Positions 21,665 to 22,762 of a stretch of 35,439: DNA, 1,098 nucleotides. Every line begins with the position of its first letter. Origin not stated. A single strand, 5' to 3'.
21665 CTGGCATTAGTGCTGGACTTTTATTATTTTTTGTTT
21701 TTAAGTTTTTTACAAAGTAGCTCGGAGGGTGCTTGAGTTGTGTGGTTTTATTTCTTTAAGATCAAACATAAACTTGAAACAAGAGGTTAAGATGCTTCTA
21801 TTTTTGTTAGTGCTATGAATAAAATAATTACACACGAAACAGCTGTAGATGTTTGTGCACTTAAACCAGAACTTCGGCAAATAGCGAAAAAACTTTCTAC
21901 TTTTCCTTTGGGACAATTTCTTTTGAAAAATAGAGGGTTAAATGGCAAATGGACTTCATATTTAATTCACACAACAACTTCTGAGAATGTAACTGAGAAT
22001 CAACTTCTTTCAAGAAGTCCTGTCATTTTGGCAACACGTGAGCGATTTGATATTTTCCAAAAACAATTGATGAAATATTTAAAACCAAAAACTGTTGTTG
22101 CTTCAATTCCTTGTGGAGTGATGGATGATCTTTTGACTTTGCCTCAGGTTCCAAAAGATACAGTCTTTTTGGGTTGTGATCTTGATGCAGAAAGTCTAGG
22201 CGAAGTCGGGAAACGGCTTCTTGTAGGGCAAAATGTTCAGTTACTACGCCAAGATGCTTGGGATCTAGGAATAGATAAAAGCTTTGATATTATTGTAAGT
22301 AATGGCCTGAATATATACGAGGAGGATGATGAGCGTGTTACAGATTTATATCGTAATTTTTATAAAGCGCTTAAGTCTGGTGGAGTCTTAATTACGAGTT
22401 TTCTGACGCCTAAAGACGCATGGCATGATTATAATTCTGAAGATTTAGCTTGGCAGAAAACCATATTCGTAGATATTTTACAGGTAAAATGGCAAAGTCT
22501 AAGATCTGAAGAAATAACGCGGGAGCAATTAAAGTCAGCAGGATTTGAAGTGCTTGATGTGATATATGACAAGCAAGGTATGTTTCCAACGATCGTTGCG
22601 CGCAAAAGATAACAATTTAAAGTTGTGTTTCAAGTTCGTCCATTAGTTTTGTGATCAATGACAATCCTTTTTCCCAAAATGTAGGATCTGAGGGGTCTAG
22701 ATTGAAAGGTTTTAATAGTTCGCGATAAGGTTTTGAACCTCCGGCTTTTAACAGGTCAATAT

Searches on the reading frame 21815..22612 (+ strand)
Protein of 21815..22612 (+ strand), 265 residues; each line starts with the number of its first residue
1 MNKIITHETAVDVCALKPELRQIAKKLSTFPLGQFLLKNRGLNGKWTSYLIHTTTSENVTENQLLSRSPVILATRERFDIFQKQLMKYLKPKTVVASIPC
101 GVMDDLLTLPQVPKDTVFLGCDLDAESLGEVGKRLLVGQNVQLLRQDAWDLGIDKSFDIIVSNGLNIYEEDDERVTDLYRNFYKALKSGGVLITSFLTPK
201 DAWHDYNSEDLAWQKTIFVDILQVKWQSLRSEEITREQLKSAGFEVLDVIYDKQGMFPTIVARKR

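Call 79: search_protein_families(library=pfam, proteins=[window:21815-22612:+], max_evalue=0.001)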
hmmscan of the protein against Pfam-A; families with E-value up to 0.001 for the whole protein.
window:21815-22612:+ (265 aa): 3 families
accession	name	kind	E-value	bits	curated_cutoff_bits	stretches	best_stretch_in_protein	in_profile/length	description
PF13649.12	Methyltransf_25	-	1.1e-06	29.7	27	1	100-190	6-97/97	Methyltransferase domain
PF08241.18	Methyltransf_11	-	7.2e-05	23.8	21.2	1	118-193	21-94/95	Methyltransferase domain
PF08242.18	Methyltransf_12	-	0.0001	23.4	30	1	104-192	9-98/98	Methyltransferase domain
